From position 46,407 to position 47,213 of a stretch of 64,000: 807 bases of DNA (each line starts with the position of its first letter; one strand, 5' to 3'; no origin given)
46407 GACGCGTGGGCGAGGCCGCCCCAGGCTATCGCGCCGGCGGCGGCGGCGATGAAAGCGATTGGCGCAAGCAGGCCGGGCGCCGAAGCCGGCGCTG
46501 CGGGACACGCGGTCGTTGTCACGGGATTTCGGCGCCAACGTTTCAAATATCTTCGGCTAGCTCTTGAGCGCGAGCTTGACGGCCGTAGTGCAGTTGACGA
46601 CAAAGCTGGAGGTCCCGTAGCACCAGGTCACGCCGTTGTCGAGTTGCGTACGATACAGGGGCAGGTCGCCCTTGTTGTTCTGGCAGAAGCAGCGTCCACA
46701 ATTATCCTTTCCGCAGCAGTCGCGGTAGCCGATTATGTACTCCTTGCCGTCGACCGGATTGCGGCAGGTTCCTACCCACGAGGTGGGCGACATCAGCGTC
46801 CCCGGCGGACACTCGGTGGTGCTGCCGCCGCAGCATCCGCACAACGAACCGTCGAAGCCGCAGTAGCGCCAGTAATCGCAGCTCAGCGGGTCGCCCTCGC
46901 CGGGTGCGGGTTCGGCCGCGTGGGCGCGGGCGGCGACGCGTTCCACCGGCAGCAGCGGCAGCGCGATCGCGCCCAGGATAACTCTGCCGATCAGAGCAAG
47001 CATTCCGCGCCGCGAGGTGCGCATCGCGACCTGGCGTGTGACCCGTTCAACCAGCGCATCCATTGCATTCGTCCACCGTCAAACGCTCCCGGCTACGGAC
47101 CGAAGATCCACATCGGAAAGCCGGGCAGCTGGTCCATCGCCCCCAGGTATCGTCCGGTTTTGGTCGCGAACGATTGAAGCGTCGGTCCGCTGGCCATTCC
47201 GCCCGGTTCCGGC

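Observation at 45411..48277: Minimal TTQ amine dehydrogenase locus: heavy chain, light chain and two cytochromes c, without mauE/mauD/mauG/amicyanin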

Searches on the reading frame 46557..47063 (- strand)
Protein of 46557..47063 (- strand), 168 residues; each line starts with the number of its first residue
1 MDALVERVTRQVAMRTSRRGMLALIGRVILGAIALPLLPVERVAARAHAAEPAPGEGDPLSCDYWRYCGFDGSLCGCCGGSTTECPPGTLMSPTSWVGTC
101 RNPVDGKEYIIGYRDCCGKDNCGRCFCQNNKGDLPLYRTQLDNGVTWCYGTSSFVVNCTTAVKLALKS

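Call 3: search_protein_families(library=pfam, proteins=[window:46557-47063:-], max_evalue=0.01)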
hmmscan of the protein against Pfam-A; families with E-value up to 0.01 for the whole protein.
window:46557-47063:- (168 aa): 1 family
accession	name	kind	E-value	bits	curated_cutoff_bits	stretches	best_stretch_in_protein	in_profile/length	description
PF02975.19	Me-amine-dh_L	-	6e-45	152.7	25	1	56-162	2-109/113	Methylamine dehydrogenase, L chain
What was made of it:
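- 46557..47063 (-): TTQ amine dehydrogenase light (beta) chain precursor, 168 aa. Long twin-arginine-type leader (TSRRGML). TTQ-forming W96 and W147. 14 Cys. PF02975, E 6e-45 (call 3).
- Checked: Light chain, 46557-47063 (168 aa): PF02975, E 6e-45 (call 3).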

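Call 4: search_protein_families(library=ncbifam, proteins=[window:46557-47063:-], max_evalue=0.01)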
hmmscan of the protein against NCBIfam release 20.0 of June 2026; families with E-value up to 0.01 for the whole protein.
window:46557-47063:- (168 aa): 1 family
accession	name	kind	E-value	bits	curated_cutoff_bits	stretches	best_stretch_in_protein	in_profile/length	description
TIGR02659.1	TTQ_MADH_Lt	equivalog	9.3e-51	172.3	196.85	1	2-153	8-169/186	methylamine dehydrogenase (amicyanin) small subunit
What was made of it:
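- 46557..47063 (-): TIGR02659 scores 172.3, below its 196.85 cut-off (call 4).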

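Call 6: search_solved_structures(query=window:46557-47063:-, show_alignments=3, max_evalue=0.001)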
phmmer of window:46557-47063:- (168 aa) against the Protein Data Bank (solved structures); distinct sequences matched with E-value up to 0.001: 11.
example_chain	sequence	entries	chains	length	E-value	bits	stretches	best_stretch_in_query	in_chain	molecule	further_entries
3c75_L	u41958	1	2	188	9e-47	162.2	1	2-159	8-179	Methylamine dehydrogenase light chain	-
2agl_D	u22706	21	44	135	1.3e-39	139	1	55-166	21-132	Aromatic amine dehydrogenase | Aromatic amine dehydrogenase; chain D, H | AROMATIC AMINE DEHYDROGENASE BETA SUBUNIT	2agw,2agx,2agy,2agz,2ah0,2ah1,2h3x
2ojy_D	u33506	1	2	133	1.9e-39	138.4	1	55-166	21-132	Aromatic amine dehydrogenase, small subunit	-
2i0r_D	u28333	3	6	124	2.4e-39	138.1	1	55-166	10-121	Aromatic Amine Dehydrogenase | Aralkylamine dehydrogenase light chain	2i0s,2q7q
2hkr_D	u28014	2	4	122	3.7e-39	137.5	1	55-166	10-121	Aromatic amine dehydrogenase, small subunit | Aromatic amine dehydrogenase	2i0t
4o1q_C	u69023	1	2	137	1.7e-37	132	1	50-159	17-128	Methylamine dehydrogenase light chain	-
1mg2_B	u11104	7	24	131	1.8e-37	132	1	50-159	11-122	Methylamine dehydrogenase, light chain | Methylamine dehydrogenase light chain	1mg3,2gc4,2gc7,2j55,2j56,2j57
2bbk_L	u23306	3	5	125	1.9e-37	131.9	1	52-159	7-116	METHYLAMINE DEHYDROGENASE (LIGHT SUBUNIT) | Methylamine dehydrogenase light chain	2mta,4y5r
3l4m_C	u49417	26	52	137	2e-37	131.8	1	50-159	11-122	Methylamine dehydrogenase light chain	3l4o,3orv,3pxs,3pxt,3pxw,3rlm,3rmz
1mae_L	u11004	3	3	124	2.9e-37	131.3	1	53-159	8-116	METHYLAMINE DEHYDROGENASE (LIGHT SUBUNIT)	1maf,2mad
1mda_L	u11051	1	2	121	6e-32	113.9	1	53-158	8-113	METHYLAMINE DEHYDROGENASE (LIGHT SUBUNIT)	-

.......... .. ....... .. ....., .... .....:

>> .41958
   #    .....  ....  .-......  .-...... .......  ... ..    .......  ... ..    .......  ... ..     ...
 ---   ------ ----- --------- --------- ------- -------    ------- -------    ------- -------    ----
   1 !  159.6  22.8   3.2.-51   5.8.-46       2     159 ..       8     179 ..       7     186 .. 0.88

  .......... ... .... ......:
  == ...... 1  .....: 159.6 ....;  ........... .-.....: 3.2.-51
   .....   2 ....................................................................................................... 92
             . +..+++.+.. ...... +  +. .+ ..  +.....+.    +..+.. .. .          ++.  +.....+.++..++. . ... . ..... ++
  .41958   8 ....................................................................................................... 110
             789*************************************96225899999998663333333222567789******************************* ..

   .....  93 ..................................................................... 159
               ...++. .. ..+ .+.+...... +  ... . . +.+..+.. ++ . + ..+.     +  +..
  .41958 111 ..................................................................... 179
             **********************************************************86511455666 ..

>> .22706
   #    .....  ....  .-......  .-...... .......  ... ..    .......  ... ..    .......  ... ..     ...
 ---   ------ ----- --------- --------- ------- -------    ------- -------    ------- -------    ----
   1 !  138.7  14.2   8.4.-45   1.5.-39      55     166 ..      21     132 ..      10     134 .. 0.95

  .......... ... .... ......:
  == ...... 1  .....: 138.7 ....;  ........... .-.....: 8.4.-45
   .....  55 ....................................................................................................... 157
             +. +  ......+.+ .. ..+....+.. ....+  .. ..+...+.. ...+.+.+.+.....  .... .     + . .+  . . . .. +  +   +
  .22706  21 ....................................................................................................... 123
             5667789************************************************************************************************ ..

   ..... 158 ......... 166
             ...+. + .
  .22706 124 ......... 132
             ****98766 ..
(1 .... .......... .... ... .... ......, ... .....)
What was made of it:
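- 46557..47063 (-): Alignments to 3C75_L, 2AGL_D and others (call 6).
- The light chain's best single PDB hit by score is a MADH precursor (3C75_L, E 9e-47), though that hit includes the leader region (call 6).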

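Call 10: find_homologous_proteins(query=window:46557-47063:-, max_evalue=0.00001)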
Query window:46557-47063:- (168 aa): 1719 proteins with E <= 0.00001 among 1845 candidates; the best 120 are listed.
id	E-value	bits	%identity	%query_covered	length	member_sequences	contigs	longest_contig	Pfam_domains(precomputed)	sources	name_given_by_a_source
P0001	2.0e-98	345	85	100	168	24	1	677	PF02975.20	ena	-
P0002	2.9e-93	329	82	100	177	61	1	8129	PF02975.20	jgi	jgi:methylamine dehydrogenase light chain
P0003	2.5e-83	296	73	100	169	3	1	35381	PF02975.20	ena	-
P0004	4.0e-83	295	71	100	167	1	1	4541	PF02975.20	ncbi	-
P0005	1.0e-81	291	73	100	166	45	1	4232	PF02975.20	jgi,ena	-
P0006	1.2e-81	291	71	100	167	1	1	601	PF02975.20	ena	-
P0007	1.8e-81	290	71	100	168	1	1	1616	PF02975.20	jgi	jgi:methylamine dehydrogenase light chain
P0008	3.3e-80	286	71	100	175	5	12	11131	PF02975.20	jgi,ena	jgi:methylamine dehydrogenase light chain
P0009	3.4e-80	286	70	100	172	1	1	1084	PF02975.20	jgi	-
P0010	3.7e-80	286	70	100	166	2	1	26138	PF02975.20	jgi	jgi:methylamine dehydrogenase light chain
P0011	4.6e-80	286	71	100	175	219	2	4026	PF02975.20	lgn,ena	-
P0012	9.3e-80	284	70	100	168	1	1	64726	PF02975.20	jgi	jgi:methylamine dehydrogenase light chain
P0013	3.2e-79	283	72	100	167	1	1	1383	PF02975.20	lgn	-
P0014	2.2e-78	280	70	100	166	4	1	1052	PF02975.20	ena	-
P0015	2.6e-78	280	69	100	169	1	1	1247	PF02975.20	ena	-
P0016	6.7e-78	278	67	99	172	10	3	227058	PF02975.20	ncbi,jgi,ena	-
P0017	2.2e-77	277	68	100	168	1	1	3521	PF02975.20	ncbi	ncbi:MAG: methylamine dehydrogenase light chain [Candidatus Binataceae bacterium]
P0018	8.5e-77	275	71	98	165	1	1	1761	PF02975.20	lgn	-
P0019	2.4e-76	273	68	100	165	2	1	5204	PF02975.20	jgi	jgi:methylamine dehydrogenase light chain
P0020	3.5e-76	273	69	100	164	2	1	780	PF02975.20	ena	-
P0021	8.6e-76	272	67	100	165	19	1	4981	PF02975.20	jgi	-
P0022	8.8e-76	272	68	100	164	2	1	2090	PF02975.20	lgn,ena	-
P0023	1.3e-75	271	68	99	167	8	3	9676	PF02975.20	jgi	jgi:methylamine dehydrogenase light chain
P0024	1.6e-75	271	67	100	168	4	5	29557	PF02975.20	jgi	jgi:methylamine dehydrogenase light chain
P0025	2.1e-75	270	67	100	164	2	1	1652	PF02975.20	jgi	jgi:methylamine dehydrogenase light chain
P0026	4.5e-75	269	64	100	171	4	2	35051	PF02975.20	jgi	jgi:methylamine dehydrogenase light chain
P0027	4.5e-75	269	65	100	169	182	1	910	PF02975.20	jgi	jgi:methylamine dehydrogenase light chain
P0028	2.9e-74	267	67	100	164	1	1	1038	PF02975.20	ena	-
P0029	6.0e-74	266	67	100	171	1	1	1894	PF02975.20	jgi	jgi:methylamine dehydrogenase light chain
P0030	1.2e-73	265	65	100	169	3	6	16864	PF02975.20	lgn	-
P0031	9.6e-72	258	66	100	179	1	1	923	PF02975.20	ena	-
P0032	1.1e-71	258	65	99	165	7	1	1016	PF02975.20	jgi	-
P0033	2.8e-71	257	62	100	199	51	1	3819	PF02975.20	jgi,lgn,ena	jgi:methylamine dehydrogenase light chain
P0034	3.6e-71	256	61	100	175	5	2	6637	PF02975.20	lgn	-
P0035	5.4e-71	256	61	100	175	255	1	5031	PF02975.20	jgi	jgi:methylamine dehydrogenase light chain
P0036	1.9e-70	254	61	99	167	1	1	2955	PF02975.20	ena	-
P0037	3.4e-70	253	61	100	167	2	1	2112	PF02975.20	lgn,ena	-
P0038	2.7e-69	250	65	98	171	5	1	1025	PF02975.20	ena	-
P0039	9.1e-69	249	62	100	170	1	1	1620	PF02975.20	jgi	jgi:methylamine dehydrogenase light chain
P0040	2.5e-68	247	60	100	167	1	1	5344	PF02975.20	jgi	jgi:methylamine dehydrogenase light chain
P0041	4.2e-67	243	67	89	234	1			PF02975.20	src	-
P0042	5.9e-67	243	60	100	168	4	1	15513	PF02975.20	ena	-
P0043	4.7e-66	240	59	99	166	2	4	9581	PF02975.20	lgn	-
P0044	6.3e-66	239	59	100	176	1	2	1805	PF02975.20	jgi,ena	-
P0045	7.7e-65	236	59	100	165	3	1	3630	PF02975.20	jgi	jgi:methylamine dehydrogenase light chain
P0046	8.3e-65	236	63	100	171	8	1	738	PF02975.20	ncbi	-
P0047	8.3e-65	236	57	99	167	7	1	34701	PF02975.20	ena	-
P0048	1.0e-64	235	57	100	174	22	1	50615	PF02975.20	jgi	jgi:methylamine dehydrogenase light chain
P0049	2.6e-64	234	62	100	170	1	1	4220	PF02975.20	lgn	-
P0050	7.3e-64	233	57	99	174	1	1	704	PF02975.20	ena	-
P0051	2.2e-63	231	69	84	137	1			PF02975.20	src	-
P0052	2.5e-63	231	57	99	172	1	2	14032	PF02975.20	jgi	jgi:methylamine dehydrogenase light chain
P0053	4.3e-63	230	57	100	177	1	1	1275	PF02975.20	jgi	jgi:methylamine dehydrogenase light chain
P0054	1.2e-62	229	56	99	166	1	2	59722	PF02975.20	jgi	jgi:methylamine dehydrogenase light chain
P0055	1.4e-62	229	61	100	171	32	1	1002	PF02975.20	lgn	-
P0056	4.2e-62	227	58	99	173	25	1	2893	PF02975.20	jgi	jgi:methylamine dehydrogenase light chain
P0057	5.0e-62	227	57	100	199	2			PF02975.20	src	-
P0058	5.6e-62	227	57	100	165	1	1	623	PF02975.20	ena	-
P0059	6.5e-62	226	57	99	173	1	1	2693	PF02975.20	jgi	jgi:methylamine dehydrogenase light chain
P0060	8.7e-62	226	59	99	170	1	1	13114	PF02975.20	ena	-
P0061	1.1e-61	226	56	96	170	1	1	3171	PF02975.20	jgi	jgi:methylamine dehydrogenase light chain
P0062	2.2e-61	225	55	99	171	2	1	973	PF02975.20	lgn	-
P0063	2.3e-61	225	56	99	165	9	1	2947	PF02975.20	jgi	jgi:methylamine dehydrogenase light chain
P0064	2.8e-61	224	56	99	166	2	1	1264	PF02975.20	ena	-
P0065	3.9e-61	224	53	99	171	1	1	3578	PF02975.20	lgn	-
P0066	3.9e-61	224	57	100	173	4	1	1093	PF02975.20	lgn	-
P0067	3.9e-61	224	66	87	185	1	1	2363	PF02975.20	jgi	jgi:methylamine dehydrogenase light chain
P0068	4.5e-61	224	57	99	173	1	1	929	PF02975.20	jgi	-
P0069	7.0e-61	223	56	99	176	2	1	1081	PF02975.20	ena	-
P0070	8.5e-61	223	55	99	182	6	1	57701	PF02975.20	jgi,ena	-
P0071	1.3e-60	222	57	99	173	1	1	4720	PF02975.20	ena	-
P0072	1.7e-60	222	57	99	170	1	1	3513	PF02975.20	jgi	jgi:methylamine dehydrogenase light chain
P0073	1.8e-60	222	59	96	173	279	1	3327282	PF02975.20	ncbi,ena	-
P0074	1.8e-60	222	56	99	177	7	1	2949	PF02975.20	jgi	jgi:methylamine dehydrogenase light chain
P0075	2.3e-60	221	54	99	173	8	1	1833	PF02975.20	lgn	-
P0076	2.3e-60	221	54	99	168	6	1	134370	PF02975.20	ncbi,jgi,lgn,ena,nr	ncbi:MAG TPA: methylamine dehydrogenase light chain [Candidatus Binataceae bacterium]|nr:methylamine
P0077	2.3e-60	221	54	99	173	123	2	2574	PF02975.20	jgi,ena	-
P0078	2.8e-60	221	54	99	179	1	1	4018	PF02975.20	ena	-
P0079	3.3e-60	221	54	99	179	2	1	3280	PF02975.20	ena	-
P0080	3.4e-60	221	54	99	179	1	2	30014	PF02975.20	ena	-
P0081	3.4e-60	221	57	98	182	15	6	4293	PF02975.20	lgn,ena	-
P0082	3.4e-60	221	58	98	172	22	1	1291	PF02975.20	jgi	jgi:methylamine dehydrogenase light chain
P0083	3.6e-60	221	55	99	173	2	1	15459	PF02975.20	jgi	jgi:methylamine dehydrogenase light chain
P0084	3.9e-60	221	57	98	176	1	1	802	PF02975.20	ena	-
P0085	4.5e-60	220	56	100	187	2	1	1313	PF02975.20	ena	-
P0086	4.5e-60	220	56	99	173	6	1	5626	PF02975.20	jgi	jgi:methylamine dehydrogenase light chain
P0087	4.8e-60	220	57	99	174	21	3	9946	PF02975.20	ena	-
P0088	4.9e-60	220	55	99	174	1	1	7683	PF02975.20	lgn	-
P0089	5.1e-60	220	54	99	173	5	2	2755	PF02975.20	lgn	-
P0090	5.1e-60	220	58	98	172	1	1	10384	PF02975.20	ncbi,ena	-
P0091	6.5e-60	220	54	100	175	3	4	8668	PF02975.20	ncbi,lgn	-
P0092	6.6e-60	220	55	99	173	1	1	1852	PF02975.20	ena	-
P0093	8.4e-60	219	55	100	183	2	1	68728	PF02975.20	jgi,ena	-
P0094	8.4e-60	219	58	98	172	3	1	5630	PF02975.20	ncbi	ncbi:MAG: methylamine dehydrogenase light chain [Pseudomonadota bacterium]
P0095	8.7e-60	219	54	99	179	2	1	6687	PF02975.20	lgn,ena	-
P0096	8.9e-60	219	55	99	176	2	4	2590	PF02975.20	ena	-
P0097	9.0e-60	219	55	98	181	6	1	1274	PF02975.20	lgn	-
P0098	1.1e-59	219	56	99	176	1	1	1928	PF02975.20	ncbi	-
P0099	1.1e-59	219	54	99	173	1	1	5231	PF02975.20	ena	-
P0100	1.3e-59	219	55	99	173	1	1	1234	PF02975.20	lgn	-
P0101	1.4e-59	219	56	99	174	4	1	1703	PF02975.20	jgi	-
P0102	1.4e-59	219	52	99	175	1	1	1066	PF02975.20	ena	-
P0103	1.4e-59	219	54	99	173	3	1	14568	PF02975.20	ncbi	-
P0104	1.5e-59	219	57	98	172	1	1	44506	PF02975.20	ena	-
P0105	1.7e-59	219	55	100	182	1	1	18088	PF02975.20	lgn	-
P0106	2.0e-59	218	54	99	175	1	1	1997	PF02975.20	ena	-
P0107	2.1e-59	218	57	99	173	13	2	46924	PF02975.20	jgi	-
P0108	2.3e-59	218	55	99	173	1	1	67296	PF02975.20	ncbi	-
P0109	2.3e-59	218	55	99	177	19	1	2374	PF02975.20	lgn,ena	-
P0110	2.3e-59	218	56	99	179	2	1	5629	PF02975.20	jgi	-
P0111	2.5e-59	218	53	99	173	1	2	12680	PF02975.20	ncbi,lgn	-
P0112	2.6e-59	218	58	98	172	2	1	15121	PF02975.20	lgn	-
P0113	2.6e-59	218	55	99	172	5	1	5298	PF02975.20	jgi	jgi:methylamine dehydrogenase light chain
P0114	3.0e-59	218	55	99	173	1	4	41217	PF02975.20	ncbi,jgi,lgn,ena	-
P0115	3.1e-59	218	55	99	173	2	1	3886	PF02975.20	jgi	-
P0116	3.4e-59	218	55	99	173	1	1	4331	PF02975.20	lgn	-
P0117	3.4e-59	217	53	99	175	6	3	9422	PF02975.20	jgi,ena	jgi:methylamine dehydrogenase light chain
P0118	3.4e-59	217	55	99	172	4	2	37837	PF02975.20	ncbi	-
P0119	4.7e-59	217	58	98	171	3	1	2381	PF02975.20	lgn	-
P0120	4.7e-59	217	55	99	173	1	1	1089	PF02975.20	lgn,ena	-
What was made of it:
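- JGI and NCBI name the homologues 'methylamine dehydrogenase light chain' (call 10).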

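Call 11: find_encoding_contigs(protein=P0012, flank=10000, max_places=3)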
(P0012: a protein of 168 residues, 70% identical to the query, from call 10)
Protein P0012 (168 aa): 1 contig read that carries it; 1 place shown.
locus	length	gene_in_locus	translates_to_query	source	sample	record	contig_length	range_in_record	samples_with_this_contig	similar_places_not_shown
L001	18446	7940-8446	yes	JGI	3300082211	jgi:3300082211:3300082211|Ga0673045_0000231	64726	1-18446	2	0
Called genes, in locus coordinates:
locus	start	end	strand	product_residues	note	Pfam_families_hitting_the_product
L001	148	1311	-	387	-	PF00144:Beta-lactamase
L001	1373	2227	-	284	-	PF00582:Usp (faint)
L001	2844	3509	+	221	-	-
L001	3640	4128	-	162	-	-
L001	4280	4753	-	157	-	-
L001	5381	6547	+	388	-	PF06433:Me-amine-dh_H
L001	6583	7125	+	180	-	PF07291:MauE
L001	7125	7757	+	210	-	PF00578:AhpC-TSA (weak), PF08534:Redoxin (weak), PF13098:Thioredoxin_2 (weak), PF13905:Thioredoxin_8 (weak)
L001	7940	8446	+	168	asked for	PF02975:Me-amine-dh_L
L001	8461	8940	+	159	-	PF00034:Cytochrom_C, PF13442:Cytochrome_CBB3 (weak)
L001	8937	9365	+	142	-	-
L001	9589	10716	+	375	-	PF21088:MS_channel_1st (weak), PF00924:MS_channel_2nd, PF21082:MS_channel_3rd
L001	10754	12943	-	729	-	PF02922:CBM_48, PF00128:Alpha-amylase (weak), PF21331:Isoamylase_C (faint)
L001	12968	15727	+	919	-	PF00128:Alpha-amylase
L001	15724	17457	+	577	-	PF00128:Alpha-amylase, PF11941:DUF3459 (faint)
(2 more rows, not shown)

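Call 12: find_encoding_contigs(protein=P0016, flank=10000, max_places=3)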
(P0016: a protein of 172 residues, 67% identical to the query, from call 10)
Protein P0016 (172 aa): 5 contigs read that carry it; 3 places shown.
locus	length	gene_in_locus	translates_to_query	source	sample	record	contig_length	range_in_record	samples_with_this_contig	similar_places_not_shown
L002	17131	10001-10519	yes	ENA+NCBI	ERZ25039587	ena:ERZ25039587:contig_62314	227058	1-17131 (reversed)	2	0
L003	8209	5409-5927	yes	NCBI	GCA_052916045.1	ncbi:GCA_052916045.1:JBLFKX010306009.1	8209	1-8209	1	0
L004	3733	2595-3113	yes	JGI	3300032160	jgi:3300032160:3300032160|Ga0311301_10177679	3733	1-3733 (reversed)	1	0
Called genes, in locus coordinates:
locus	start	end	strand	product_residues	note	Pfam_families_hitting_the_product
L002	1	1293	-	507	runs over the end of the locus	PF00884:Sulfatase, PF16347:SGSH_C (weak)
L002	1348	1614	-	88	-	-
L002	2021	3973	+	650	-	-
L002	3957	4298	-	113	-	PF12840:HTH_20, PF01022:HTH_5 (weak)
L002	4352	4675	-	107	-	-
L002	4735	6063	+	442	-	PF01663:Phosphodiest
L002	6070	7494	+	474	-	PF00171:Aldedh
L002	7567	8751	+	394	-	PF06433:Me-amine-dh_H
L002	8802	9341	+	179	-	PF07291:MauE, PF13564:DoxX_2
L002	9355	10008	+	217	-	PF00578:AhpC-TSA (weak), PF08534:Redoxin, PF13098:Thioredoxin_2 (weak)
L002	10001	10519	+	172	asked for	PF02975:Me-amine-dh_L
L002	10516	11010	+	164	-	PF00034:Cytochrom_C, PF13442:Cytochrome_CBB3 (weak)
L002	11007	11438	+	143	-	PF00034:Cytochrom_C (faint)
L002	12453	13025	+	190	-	-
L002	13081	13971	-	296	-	PF00106:adh_short, PF08659:KR, PF13561:adh_short_C2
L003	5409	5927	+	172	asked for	PF02975:Me-amine-dh_L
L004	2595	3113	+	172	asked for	PF02975:Me-amine-dh_L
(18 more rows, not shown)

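Call 13: find_encoding_contigs(protein=P0003, flank=10000, max_places=3)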
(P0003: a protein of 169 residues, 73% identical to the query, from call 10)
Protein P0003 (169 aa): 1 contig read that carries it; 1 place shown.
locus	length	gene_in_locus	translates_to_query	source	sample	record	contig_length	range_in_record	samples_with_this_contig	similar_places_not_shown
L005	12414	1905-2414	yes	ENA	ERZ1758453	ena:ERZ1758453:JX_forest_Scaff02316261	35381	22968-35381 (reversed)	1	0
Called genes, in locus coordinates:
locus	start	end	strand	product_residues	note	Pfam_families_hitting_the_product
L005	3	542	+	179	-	?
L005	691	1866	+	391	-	PF06433:Me-amine-dh_H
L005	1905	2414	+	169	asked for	PF02975:Me-amine-dh_L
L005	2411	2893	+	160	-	PF13442:Cytochrome_CBB3 (weak), PF00034:Cytochrom_C (weak)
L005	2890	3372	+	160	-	PF00034:Cytochrom_C (faint)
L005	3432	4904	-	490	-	PF02366:PMT, PF13231:PMT_2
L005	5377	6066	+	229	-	PF00535:Glycos_transf_2, PF13641:Glyco_tranf_2_3 (weak)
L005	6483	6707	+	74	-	PF14384:BrnA_antitoxin, PF01402:RHH_1 (faint)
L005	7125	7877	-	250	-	PF00106:adh_short, PF08659:KR, PF13561:adh_short_C2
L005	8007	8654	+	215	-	-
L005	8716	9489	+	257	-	PF03309:Pan_kinase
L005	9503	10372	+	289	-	PF00753:Lactamase_B, PF19583:ODP (weak), PF12706:Lactamase_B_2 (weak), PF17778:WHD_BLACT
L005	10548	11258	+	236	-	PF13180:PDZ_2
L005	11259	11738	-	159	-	PF08645:PNK3P, PF13242:Hydrolase_like (weak)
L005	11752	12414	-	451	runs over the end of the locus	PF00202:Aminotran_3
